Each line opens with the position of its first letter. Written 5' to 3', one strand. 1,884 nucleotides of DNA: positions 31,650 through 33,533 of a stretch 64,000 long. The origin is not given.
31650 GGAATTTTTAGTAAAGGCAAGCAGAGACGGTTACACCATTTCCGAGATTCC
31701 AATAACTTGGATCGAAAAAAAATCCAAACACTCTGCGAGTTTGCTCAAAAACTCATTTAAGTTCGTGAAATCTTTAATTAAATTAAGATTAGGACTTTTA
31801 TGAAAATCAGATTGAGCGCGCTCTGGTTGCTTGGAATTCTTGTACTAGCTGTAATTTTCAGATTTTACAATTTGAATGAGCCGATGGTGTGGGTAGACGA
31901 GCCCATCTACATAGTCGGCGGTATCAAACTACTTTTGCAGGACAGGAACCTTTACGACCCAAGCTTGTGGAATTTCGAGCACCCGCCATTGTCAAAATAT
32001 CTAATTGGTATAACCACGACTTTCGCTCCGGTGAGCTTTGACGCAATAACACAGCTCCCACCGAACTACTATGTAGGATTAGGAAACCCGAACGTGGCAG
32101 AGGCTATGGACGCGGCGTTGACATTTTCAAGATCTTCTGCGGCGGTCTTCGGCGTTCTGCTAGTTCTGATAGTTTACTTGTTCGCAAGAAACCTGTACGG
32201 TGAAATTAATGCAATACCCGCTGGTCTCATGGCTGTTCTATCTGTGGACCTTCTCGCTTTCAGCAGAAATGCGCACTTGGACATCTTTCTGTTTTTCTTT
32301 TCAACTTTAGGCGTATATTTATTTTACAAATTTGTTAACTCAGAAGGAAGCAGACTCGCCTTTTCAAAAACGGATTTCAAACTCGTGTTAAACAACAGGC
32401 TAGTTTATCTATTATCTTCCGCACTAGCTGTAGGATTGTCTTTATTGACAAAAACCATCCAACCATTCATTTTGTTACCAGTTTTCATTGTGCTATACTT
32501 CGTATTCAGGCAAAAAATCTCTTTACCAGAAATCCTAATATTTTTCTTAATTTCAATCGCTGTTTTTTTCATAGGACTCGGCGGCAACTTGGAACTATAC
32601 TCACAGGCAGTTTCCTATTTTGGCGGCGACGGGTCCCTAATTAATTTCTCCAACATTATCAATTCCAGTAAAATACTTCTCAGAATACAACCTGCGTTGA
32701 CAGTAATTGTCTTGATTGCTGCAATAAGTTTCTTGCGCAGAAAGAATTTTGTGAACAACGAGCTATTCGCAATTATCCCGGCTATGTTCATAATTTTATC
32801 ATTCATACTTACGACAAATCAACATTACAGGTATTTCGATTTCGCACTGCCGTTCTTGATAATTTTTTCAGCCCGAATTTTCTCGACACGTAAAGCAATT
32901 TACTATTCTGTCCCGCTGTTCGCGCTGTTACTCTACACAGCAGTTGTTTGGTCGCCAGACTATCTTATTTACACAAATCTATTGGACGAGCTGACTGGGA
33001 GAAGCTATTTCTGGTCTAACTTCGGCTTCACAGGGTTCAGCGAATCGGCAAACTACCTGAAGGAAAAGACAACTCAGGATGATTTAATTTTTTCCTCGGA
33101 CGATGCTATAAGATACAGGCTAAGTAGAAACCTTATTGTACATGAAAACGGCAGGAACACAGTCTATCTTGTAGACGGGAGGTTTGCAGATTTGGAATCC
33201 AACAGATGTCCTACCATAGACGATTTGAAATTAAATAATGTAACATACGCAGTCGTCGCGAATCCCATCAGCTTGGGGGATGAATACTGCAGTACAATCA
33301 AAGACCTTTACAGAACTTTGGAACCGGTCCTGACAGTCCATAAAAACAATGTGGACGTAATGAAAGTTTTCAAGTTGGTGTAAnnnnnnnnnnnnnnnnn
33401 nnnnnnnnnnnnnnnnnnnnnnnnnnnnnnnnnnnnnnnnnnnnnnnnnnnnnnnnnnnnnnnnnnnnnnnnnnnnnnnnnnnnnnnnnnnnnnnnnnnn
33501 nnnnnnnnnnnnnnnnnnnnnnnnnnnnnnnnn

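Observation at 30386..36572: Three paralogous ArnT/PMT-like GT-C glycosyltransferases paired with two dolichyl-phosphate-sugar-synthase-like GT2 enzymes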

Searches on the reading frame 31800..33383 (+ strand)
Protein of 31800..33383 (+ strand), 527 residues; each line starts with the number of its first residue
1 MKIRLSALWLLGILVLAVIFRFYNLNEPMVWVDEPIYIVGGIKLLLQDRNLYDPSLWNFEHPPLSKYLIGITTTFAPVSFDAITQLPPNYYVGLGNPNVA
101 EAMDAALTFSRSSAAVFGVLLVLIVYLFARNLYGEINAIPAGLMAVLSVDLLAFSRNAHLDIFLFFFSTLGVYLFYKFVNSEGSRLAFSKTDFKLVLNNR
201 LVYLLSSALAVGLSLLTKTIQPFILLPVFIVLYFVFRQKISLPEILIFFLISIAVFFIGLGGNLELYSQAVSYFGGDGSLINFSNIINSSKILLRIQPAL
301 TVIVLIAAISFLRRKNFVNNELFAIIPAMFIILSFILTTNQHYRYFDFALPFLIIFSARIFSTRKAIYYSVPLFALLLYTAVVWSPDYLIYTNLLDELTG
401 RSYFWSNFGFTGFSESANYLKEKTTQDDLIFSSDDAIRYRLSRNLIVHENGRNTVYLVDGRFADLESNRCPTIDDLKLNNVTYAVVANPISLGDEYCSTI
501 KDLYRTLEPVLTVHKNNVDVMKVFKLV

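Call 4: search_protein_families(library=pfam, proteins=[window:31800-33383:+], max_evalue=0.01)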
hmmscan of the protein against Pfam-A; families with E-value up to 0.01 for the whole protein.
window:31800-33383:+ (527 aa): 2 families
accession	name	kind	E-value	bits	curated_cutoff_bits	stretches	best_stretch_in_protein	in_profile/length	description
PF02366.24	PMT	-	3.8e-12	46.7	22.7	1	60-271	44-239/245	Dolichyl-phosphate-mannose-protein mannosyltransferase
PF13231.12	PMT_2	-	3.8e-06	27.6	26.1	1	113-182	27-96/160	Dolichyl-phosphate-mannose-protein mannosyltransferase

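Call 5: search_protein_families(library=ncbifam, proteins=[window:31800-33383:+], max_evalue=0.01)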
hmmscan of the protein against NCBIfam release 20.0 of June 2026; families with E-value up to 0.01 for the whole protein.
window:31800-33383:+ (527 aa): 2 families
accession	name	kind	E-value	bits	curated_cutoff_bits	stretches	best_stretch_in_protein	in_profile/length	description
TIGR03663.1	TIGR03663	subfamily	6.5e-08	32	126.25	1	109-239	72-184/435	flippase activity-associated protein Agl23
TIGR04154.1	archaeo_STT3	subfamily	0.00034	19.1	450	1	90-336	82-318/831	oligosaccharyl transferase, archaeosortase A system-associated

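Call 21: search_solved_structures(query=window:31800-33383:+, max_evalue=1)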
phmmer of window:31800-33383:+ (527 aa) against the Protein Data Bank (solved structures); distinct sequences matched with E-value up to 1: 0.

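Call 24: find_homologous_proteins(query=window:31800-33383:+, max_evalue=0.001)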
Query window:31800-33383:+ (527 aa): 7 proteins with E <= 0.001 among 8000 candidates.
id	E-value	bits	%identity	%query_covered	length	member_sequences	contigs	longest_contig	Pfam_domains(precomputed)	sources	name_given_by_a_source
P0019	0.0e+0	1141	100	100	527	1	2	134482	PF02366.25,PF13231.13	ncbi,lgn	-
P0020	0.0e+0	1054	89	100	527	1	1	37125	PF02366.25,PF13231.13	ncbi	-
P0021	2.4e-270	916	76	100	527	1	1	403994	PF02366.25,PF13231.13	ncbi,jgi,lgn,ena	-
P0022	1.2e-171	590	52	100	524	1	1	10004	PF02366.25,PF13231.13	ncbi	-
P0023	2.3e-123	431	44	94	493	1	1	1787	PF02366.25,PF13231.13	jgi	jgi:4-amino-4-deoxy-L-arabinose transferase-like glycosyltransferase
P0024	2.4e-108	382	39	100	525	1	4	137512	PF02366.25,PF13231.13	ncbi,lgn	-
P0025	6.9e-104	367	38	98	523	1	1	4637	PF02366.25,PF13231.13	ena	-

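Call 26: find_encoding_contigs(protein=P0019, flank=1000, max_places=3)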
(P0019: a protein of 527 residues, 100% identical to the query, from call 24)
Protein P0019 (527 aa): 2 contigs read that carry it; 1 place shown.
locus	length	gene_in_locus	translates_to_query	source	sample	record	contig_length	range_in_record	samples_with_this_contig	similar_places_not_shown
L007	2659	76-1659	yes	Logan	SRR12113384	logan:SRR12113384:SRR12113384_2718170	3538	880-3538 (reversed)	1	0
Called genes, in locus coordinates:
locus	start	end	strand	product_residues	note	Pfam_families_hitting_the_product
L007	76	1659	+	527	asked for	PF02366:PMT, PF13231:PMT_2 (weak)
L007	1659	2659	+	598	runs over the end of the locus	PF02366:PMT, PF03901:Glyco_transf_22, PF13231:PMT_2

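Call 37: search_solved_structures(query=A2, max_evalue=1, show_alignments=1)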
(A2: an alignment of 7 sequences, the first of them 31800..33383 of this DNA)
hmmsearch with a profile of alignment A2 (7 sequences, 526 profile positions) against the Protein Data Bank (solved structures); distinct sequences matched with E-value up to 1: 2.
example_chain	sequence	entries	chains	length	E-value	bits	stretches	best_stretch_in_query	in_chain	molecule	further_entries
3waj_A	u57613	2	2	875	0.0048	18.9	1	111-255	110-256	Transmembrane oligosaccharyl transferase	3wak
5gmy_A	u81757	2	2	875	0.0048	18.9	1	111-255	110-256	Transmembrane oligosaccharyl transferase, putative | Dolichyl-phosphooligosaccharide-protein glycotransferase 3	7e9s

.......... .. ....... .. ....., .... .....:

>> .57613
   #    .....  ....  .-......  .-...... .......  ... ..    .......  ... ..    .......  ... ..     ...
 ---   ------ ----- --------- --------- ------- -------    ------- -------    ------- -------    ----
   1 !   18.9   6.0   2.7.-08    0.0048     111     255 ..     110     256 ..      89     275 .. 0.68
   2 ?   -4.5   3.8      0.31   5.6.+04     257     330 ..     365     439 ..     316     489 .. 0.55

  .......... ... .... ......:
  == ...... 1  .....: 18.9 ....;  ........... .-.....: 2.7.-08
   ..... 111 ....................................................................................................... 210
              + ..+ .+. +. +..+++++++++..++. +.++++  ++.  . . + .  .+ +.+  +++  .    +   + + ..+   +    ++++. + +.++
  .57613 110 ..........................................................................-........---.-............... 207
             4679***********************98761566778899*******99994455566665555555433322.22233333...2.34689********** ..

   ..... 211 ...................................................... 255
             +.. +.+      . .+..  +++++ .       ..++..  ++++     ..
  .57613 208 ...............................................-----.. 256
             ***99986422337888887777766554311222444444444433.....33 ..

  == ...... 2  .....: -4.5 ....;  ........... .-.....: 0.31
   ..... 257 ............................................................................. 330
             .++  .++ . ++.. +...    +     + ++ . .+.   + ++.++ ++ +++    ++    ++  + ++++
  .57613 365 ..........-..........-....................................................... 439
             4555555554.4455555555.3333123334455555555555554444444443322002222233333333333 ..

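Call 56: predict_structure(alignment_id=A4)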
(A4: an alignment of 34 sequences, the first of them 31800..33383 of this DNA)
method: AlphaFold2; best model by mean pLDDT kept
length: 527 residues; sequences in the alignment: 34
mean_pLDDT: 88.1   pTM: 0.91
mean pLDDT of the five models: 88.1, 88.0, 85.7, 85.3, 83.7
residues with pLDDT >= 90: 299; 70-90: 188; 50-70: 39; < 50: 1
segments of 3 or more residues with pLDDT < 50: none
pLDDT, mean of each block of 10 residues (from residue 1): 87 97 85 85 82 58 91 96 83 83 93 98 98 95 96 92 97 98 66 74 97 93 95 95 96 93 80 64 75 80 92 82 96 85 86 96 86 94 86 83 81 92 94 88 89 85 78 91 95 89 94 91 95
secondary structure, 60 per line:
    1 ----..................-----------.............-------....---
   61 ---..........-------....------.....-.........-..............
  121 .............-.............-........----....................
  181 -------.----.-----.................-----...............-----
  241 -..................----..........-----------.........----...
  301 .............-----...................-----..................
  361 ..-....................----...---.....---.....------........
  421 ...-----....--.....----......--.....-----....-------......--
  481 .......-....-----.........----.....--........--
elements in order: H5-22 H34-46 H54-57 H64-73 H81-84 H91-95 H97-105 H107-133 H135-147 H149-156 H161-180 H199-215 H221-235 H242-259 H264-273 H285-293 H298-313 H319-337 H343-362 H364-383 H394-398 H402-406 H413-423 E429-432 H435-439 E444-449 E452-456 E462-465 H473-478 E481-487 H489-492 H498-506 E511-515 E518-525

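Call 60: fold_search(model_id=the predicted structure, library=pdb)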
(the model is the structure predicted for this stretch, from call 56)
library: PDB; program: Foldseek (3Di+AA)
matches with E <= 10: 347; with E <= 0.001: 26
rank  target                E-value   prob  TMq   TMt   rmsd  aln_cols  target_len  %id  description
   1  5f15                  2.2e-09  1.00  0.54  0.53   9.7       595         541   14  Crystal Structure of ArnT from Cupriavidus metallidurans bound to Undecaprenyl phosphate (released 2016-02-17)
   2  5ezm                  3.6e-09  1.00  0.50  0.49  11.9       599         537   15  Crystal Structure of ArnT from Cupriavidus metallidurans in the apo state (released 2016-02-17)
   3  3wak                  1.3e-06  1.00  0.46  0.30  13.4       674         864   13  Crystal structure of the Archaeoglobus fulgidus oligosaccharyltransferase (O29867_ARCFU) in the apo form (released 2013-10-30)
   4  9i5k_A                1.5e-06  1.00  0.50  0.54   7.1       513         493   12  Structure of the Chaetomium thermophilum Pmt4 homodimer (C2 symmetry) (released 2025-12-24)
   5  9s6t_A                2.0e-06  1.00  0.54  0.58   7.8       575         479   12  Ternary cryo-EM structure of chicken ALG12 with Dol25-PP-GlcNAc2Man7, Dol25-P-Man, and Fab (released 2026-03-18)
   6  9s6s_A                2.4e-06  1.00  0.47  0.46  12.8       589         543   11  Ternary cryo-EM structure of human ALG9 with Dol25-PP-GlcNAc2Man6, Dol25-P-Man and Fab (released 2026-03-18)
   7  3waj                  3.6e-06  1.00  0.45  0.32  12.5       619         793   14  Crystal structure of the Archaeoglobus fulgidus oligosaccharyltransferase (O29867_ARCFU) complex with Zn and sulfate (released 2013-10-30)
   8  5gmy_A                3.6e-06  1.00  0.46  0.31  12.1       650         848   15  Crystal structure of the Archaeoglobus fulgidus oligosaccharyltransferase (O29867_ARCFU) tethered with an acceptor pep (released 2017-02-01)
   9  9n9j_I                4.9e-06  1.00  0.46  0.36  12.5       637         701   12  Structure of a GRP94 folding intermediate engaged with a CCDC134- and FKBP11-bound secretory translocon (released 2025-11-19)
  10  8b6l_I                5.9e-06  1.00  0.46  0.37  12.4       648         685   13  Subtomogram average of the human Sec61-TRAP-OSTA-translocon (released 2022-12-07)
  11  9s6u_A                9.5e-06  1.00  0.47  0.46  12.6       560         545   11  Ternary cryo-EM structure of human ALG9 with Dol25-PP-GlcNAc2Man8, Dol25-P-Man and Fab (released 2026-03-18)
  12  8pn9_A                9.9e-06  1.00  0.46  0.38  11.0       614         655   10  Structure of human oligosaccharyltransferase OST-A complex bound to NGI-1 (released 2024-05-08)
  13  7oci_F                1.4e-05  1.00  0.45  0.38  11.9       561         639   11  Cryo-EM structure of yeast Ost6p containing oligosaccharyltransferase complex (released 2022-02-16)
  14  9i5l_A                1.8e-05  1.00  0.33  0.25   7.5       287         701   17  Structure of the Chaetomium thermophilum Pmt4 homodimer (C1 symmetry) (released 2025-12-24)
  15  6ezn_F                2.7e-05  1.00  0.43  0.36  12.6       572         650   12  Cryo-EM structure of the yeast oligosaccharyltransferase (OST) complex (released 2018-01-17)
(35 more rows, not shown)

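Call 65: search_protein_representatives(alignment_id=A2)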
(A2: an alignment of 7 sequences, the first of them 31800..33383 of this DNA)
Query: 7 sequences, 526 profile positions. Proteins with E-value up to 0.001 (for the whole library): 1920; up to 1e-10: 185; up to 1e-30: 6. The best 150 are listed.
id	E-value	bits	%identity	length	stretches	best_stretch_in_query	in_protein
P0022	6.6e-249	843.4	-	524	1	1-526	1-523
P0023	2.5e-225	765.6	-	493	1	29-525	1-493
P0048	1.6e-220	749.7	-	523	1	1-525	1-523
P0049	3.1e-41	158.1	-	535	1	9-422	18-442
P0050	1.6e-35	139.3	-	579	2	1-314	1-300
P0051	2.2e-31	125.6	-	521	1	7-393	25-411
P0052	1.8e-29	119.3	-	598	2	9-258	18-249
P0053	4.0e-29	118.1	-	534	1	8-393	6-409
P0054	2.5e-28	115.5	-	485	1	6-387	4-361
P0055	3.4e-28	115.1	-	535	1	9-393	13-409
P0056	1.1e-26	110.1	-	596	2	9-258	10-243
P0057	4.3e-26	108.2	-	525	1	6-393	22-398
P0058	9.0e-26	107.1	-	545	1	2-399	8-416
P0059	1.0e-25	106.9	-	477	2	7-179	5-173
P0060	4.4e-25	104.8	-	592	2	11-309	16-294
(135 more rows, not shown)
